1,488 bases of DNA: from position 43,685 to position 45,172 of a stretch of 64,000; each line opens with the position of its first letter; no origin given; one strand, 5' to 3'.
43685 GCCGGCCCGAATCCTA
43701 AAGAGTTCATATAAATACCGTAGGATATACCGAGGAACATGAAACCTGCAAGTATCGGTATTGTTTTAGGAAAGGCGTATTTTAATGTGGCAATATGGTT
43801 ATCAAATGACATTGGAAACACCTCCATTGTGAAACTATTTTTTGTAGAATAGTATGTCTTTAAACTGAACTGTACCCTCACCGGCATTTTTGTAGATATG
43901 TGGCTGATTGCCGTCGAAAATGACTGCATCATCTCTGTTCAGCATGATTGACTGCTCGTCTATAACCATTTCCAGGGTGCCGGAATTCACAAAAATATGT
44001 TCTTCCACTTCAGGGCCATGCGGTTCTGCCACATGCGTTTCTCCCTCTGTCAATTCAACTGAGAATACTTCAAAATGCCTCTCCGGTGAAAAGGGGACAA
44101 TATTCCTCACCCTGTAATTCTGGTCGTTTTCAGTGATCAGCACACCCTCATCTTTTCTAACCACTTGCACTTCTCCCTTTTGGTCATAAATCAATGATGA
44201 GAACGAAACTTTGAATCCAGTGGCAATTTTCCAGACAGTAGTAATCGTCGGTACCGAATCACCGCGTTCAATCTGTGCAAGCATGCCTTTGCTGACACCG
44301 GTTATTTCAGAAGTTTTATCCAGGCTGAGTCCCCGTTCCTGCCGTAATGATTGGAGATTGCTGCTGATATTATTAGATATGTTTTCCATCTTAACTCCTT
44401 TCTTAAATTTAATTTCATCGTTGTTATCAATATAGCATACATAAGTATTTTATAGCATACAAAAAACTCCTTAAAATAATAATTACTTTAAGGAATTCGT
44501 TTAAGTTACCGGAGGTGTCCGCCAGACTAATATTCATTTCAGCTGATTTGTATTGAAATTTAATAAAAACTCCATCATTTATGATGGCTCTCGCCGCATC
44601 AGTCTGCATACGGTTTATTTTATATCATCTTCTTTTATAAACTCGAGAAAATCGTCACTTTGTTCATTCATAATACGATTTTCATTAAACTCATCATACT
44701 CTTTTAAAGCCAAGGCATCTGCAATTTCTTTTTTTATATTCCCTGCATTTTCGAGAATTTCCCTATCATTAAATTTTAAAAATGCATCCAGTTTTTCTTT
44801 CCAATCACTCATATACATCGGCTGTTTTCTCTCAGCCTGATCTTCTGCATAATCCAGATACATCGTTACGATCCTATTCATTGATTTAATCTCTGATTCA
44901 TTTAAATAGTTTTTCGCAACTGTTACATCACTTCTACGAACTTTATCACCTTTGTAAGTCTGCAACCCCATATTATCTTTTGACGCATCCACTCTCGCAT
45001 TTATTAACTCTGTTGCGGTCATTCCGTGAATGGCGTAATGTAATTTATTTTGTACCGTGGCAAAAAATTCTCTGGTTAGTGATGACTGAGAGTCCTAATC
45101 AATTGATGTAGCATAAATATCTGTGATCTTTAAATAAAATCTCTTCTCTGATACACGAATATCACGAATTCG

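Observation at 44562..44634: Left island boundary carries two different ISS copies in tandem, a local-type and a canonical S. aureus-type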

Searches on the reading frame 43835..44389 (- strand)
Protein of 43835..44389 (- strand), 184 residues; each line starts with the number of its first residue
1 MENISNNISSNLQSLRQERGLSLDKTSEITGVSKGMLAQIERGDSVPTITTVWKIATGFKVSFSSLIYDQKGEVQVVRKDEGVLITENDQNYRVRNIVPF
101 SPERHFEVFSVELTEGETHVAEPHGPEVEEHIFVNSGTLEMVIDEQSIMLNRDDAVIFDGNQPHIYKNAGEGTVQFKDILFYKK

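Call 11: search_protein_families(library=pfam, proteins=[window:43835-44389:-])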
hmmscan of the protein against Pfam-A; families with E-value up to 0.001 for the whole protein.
window:43835-44389:- (184 aa): 5 families
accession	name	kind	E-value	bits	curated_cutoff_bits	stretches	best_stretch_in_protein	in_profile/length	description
PF01381.28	HTH_3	-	4.2e-12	46.4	23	1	12-64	1-53/55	Helix-turn-helix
PF07883.17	Cupin_2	-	5.2e-12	45.8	27.2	1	111-176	3-66/70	Cupin domain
PF12844.13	HTH_19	-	1e-07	32.2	30.2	1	11-68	3-59/64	Helix-turn-helix domain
PF13560.12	HTH_31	-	5.8e-06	27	27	1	12-61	6-56/64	Helix-turn-helix domain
PF13413.12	HTH_25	-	0.00018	21.7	24.6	1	12-44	2-34/62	Helix-turn-helix domain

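Call 25: find_encoding_contigs(protein=window:43835-44389:-, flank=10000, max_places=6)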
Protein window:43835-44389:- (184 aa): 1 contig read that carries it; 1 place shown.
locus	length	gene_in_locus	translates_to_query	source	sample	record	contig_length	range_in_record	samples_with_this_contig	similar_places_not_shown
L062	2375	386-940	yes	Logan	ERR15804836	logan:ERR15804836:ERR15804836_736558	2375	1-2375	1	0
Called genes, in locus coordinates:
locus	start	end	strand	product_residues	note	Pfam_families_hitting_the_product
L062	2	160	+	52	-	?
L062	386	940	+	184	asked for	PF01381:HTH_3, PF12844:HTH_19, PF13560:HTH_31 (weak), PF07883:Cupin_2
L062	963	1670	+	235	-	PF03591:AzlC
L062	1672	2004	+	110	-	PF05437:AzlD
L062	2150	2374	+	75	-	?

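Call 26: find_homologous_proteins(query=window:43835-44389:-, max_evalue=1e-40)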
Query window:43835-44389:- (184 aa): 41 proteins with E <= 1e-40 among 183 candidates.
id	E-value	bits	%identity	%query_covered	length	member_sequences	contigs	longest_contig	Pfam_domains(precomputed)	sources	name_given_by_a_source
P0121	3.1e-115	400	100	100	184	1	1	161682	PF12844.14,PF07883.18,PF01381.29,PF13560.13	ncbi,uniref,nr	ncbi:DNA-binding protein [Salinicoccus sediminis]|uniref:DNA-binding protein n=1 Tax=Salinicoccus se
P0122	7.5e-106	370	91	100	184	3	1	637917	PF12844.14,PF07883.18,PF01381.29,PF13560.13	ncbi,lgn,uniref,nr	ncbi:helix-turn-helix domain-containing protein [Salinicoccus carnicancri]|uniref:helix-turn-helix d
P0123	3.5e-62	228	60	96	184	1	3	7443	PF12844.14,PF07883.18,PF01381.29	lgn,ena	-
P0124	1.5e-61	225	59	96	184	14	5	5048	PF12844.14,PF07883.18,PF01381.29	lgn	-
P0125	1.8e-60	222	58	96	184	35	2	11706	PF12844.14,PF07883.18,PF01381.29,PF13560.13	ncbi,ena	-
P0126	3.4e-60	221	56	100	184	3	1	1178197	PF12844.14,PF07883.18,PF01381.29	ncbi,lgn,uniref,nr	ncbi:helix-turn-helix domain-containing protein [Oceanobacillus sojae]|uniref:helix-turn-helix domai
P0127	2.1e-59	218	55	100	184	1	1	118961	PF12844.14,PF07883.18,PF01381.29,PF13560.13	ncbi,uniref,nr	ncbi:helix-turn-helix domain-containing protein [Oceanobacillus sp. CFH 90083]|uniref:helix-turn-hel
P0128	4.7e-59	217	54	100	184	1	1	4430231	PF12844.14,PF07883.18,PF01381.29,PF13560.13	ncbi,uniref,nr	ncbi:helix-turn-helix domain-containing protein [Oceanobacillus timonensis]|uniref:helix-turn-helix 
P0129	3.7e-58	214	56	100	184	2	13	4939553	PF12844.14,PF07883.18,PF01381.29,PF13560.13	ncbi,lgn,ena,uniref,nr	ncbi:XRE family transcriptional regulator [Oceanobacillus sp. FSL W8-0428]|uniref:Transcriptional re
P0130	1.1e-57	213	57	96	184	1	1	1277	PF12844.14,PF07883.18,PF01381.29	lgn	-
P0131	1.6e-57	212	54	100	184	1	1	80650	PF12844.14,PF07883.18,PF01381.29,PF13560.13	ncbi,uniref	ncbi:helix-turn-helix domain-containing protein [Oceanobacillus locisalsi]|uniref:Helix-turn-helix d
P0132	3.7e-57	211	54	100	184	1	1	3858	PF12844.14,PF07883.18,PF01381.29,PF13560.13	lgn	-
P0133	6.4e-57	210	54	100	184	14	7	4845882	PF12844.14,PF07883.18,PF01381.29,PF13560.13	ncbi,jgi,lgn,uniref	ncbi:XRE family transcriptional regulator [Oceanobacillus sp. FSL W7-1293]|uniref:helix-turn-helix d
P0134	1.1e-56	210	54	96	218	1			PF12844.14,PF07883.18,PF01381.29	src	-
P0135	1.5e-56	209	52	99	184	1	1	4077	PF12844.14,PF13413.13,PF07883.18,PF01381.29,PF13560.13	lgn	-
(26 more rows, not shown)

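Call 27: find_encoding_contigs(protein=P0122, flank=10000, max_places=4)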
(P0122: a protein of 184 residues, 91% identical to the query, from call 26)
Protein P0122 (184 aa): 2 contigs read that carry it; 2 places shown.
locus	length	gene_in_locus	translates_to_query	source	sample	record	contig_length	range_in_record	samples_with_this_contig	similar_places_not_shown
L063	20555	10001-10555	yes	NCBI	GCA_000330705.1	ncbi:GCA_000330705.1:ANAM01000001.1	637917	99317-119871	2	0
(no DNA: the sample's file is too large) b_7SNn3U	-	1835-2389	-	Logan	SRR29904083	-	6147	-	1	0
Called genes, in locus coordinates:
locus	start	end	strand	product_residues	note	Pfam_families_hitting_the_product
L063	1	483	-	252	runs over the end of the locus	PF00106:adh_short, PF01370:Epimerase (weak), PF08659:KR, PF13561:adh_short_C2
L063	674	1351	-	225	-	PF09335:VTT_dom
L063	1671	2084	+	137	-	PF21805:Imm5_like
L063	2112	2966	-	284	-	PF01541:GIY-YIG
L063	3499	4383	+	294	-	PF00126:HTH_1, PF03466:LysR_substrate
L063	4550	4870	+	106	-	PF02627:CMD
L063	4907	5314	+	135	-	PF07883:Cupin_2 (weak)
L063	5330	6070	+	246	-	PF00106:adh_short, PF08659:KR, PF13460:NAD_binding_10, PF13561:adh_short_C2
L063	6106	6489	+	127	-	PF10012:DUF2255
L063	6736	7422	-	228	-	PF00056:Ldh_1_N (faint), PF01370:Epimerase, PF05368:NmrA, PF01073:3Beta_HSD, PF13460:NAD_binding_10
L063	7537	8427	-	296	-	PF00126:HTH_1, PF03466:LysR_substrate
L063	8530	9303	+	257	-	PF00106:adh_short, PF02737:3HCDH_N (weak), PF08659:KR, PF23441:SDR, PF01073:3Beta_HSD (faint), PF01370:Epimerase, PF13561:adh_short_C2, PF16363:GDP_Man_Dehyd (faint)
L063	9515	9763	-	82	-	-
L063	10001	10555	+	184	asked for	PF01381:HTH_3, PF12844:HTH_19, PF13560:HTH_31 (weak), PF07883:Cupin_2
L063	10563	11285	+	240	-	PF03591:AzlC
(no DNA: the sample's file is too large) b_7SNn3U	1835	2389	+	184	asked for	PF01381:HTH_3, PF12844:HTH_19, PF13560:HTH_31 (weak), PF07883:Cupin_2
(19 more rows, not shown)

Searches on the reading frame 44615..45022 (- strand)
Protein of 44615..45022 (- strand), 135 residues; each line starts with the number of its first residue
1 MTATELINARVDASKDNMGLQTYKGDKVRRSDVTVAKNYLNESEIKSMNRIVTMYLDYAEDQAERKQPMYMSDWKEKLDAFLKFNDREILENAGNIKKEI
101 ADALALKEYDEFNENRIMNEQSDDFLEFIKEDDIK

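Call 11: search_protein_families(library=pfam, proteins=[window:44615-45022:-])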
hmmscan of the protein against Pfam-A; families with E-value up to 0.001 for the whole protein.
window:44615-45022:- (135 aa): 1 family
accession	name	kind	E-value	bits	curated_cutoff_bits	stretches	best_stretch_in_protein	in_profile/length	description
PF13310.11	Virulence_RhuM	-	3.3e-44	151.5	33.7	1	2-116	134-248/252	Virulence protein RhuM family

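Call 54: find_homologous_proteins(query=window:44615-45022:-, max_evalue=1e-20)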
Query window:44615-45022:- (135 aa): 1863 proteins with E <= 1e-20 among 2163 candidates; the best 120 are listed.
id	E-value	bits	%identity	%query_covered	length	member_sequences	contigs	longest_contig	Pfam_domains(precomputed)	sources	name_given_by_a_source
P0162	7.7e-79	280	99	100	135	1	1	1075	PF13310.12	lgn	-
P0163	8.9e-66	238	84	100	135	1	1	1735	PF13310.12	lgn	-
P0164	1.8e-63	230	81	100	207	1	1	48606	PF13310.12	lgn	-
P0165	2.9e-58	213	84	87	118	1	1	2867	PF13310.12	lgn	-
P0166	5.3e-55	203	80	87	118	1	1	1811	PF13310.12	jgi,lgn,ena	-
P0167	2.4e-53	198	69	99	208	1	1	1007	PF13310.12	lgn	-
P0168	9.6e-50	186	64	99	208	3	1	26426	PF13310.12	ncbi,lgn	-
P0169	1.1e-48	183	67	96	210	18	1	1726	PF13310.12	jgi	jgi:hypothetical protein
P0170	1.1e-48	182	64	98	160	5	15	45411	PF13310.12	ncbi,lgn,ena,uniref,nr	ncbi:RhuM family protein [Acetobacterium fimetarium]|uniref:RhuM family protein n=1 Tax=Acetobacteri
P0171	3.0e-48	181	64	98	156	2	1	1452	PF13310.12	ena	-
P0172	3.5e-48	181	65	93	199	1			PF13310.12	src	-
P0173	5.9e-48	180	63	99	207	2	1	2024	PF13310.12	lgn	-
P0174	7.1e-48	180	65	96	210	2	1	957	PF13310.12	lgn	-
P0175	1.1e-47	179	64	98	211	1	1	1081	PF13310.12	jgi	jgi:hypothetical protein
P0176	1.7e-47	179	65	99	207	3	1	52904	PF13310.12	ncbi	-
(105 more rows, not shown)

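Call 55: find_encoding_contigs(protein=P0164, flank=10000, max_places=3)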
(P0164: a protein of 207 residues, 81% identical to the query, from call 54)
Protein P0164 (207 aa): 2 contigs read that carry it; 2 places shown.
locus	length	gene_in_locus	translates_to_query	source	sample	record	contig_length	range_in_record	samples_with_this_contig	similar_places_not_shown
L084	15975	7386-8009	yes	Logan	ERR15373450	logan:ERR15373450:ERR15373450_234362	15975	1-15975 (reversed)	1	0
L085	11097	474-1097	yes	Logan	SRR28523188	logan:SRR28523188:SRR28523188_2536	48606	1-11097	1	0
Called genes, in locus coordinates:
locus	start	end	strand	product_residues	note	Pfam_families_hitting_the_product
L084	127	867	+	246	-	PF00072:Response_reg, PF00486:Trans_reg_C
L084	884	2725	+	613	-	PF23846:Cache_WalK, PF00672:HAMP, PF00989:PAS, PF08448:PAS_4 (weak), PF13426:PAS_9, PF00512:HisKA, PF02518:HATPase_c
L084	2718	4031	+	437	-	PF07435:YycH_N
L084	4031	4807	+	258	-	PF09648:YycI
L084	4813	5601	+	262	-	PF00753:Lactamase_B, PF23023:Anti-Pycsar_Apyc1, PF12706:Lactamase_B_2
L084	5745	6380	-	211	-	-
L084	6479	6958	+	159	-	PF02590:SPOUT_MTase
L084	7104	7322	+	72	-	PF13310:Virulence_RhuM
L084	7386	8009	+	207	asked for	PF13310:Virulence_RhuM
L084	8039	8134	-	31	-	-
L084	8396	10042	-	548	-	PF02776:TPP_enzyme_N, PF00205:TPP_enzyme_M, PF02775:TPP_enzyme_C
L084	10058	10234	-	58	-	-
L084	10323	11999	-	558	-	PF00128:Alpha-amylase, PF22026:Alpha-amylase_C_2 (faint), PF23915:SusG_C (weak)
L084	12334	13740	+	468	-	PF03616:Glt_symporter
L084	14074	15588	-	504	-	PF01420:Methylase_S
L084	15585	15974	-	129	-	?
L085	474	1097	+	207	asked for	PF13310:Virulence_RhuM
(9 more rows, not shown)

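Call 56: find_encoding_contigs(protein=P0163, flank=3000, max_places=3)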
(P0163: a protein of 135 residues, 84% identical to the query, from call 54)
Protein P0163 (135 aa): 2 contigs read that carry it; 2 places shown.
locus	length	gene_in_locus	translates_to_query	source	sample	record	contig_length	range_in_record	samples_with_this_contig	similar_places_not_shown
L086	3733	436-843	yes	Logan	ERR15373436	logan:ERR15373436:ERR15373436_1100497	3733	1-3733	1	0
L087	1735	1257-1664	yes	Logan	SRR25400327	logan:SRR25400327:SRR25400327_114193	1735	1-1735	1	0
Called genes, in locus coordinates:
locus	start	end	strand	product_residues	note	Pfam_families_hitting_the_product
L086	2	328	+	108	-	?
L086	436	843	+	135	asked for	PF13310:Virulence_RhuM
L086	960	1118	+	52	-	-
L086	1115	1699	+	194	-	PF02661:Fic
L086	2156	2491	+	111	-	PF26421:Avidin_like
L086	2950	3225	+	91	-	PF01381:HTH_3, PF12844:HTH_19 (weak), PF13560:HTH_31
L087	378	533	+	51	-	-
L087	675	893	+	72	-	-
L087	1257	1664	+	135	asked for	PF13310:Virulence_RhuM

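Call 57: find_encoding_contigs(protein=P0165, flank=3000, max_places=3)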
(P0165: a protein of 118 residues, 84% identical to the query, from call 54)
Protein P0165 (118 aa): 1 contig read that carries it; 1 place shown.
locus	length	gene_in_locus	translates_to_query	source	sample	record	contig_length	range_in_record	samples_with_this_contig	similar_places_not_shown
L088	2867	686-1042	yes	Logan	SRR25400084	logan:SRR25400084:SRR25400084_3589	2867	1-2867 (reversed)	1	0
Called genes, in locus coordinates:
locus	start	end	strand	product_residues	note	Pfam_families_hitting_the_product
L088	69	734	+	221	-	PF13310:Virulence_RhuM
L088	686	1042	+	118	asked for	PF13310:Virulence_RhuM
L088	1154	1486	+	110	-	PF14534:DUF4440 (faint)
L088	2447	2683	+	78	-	-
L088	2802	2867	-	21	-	?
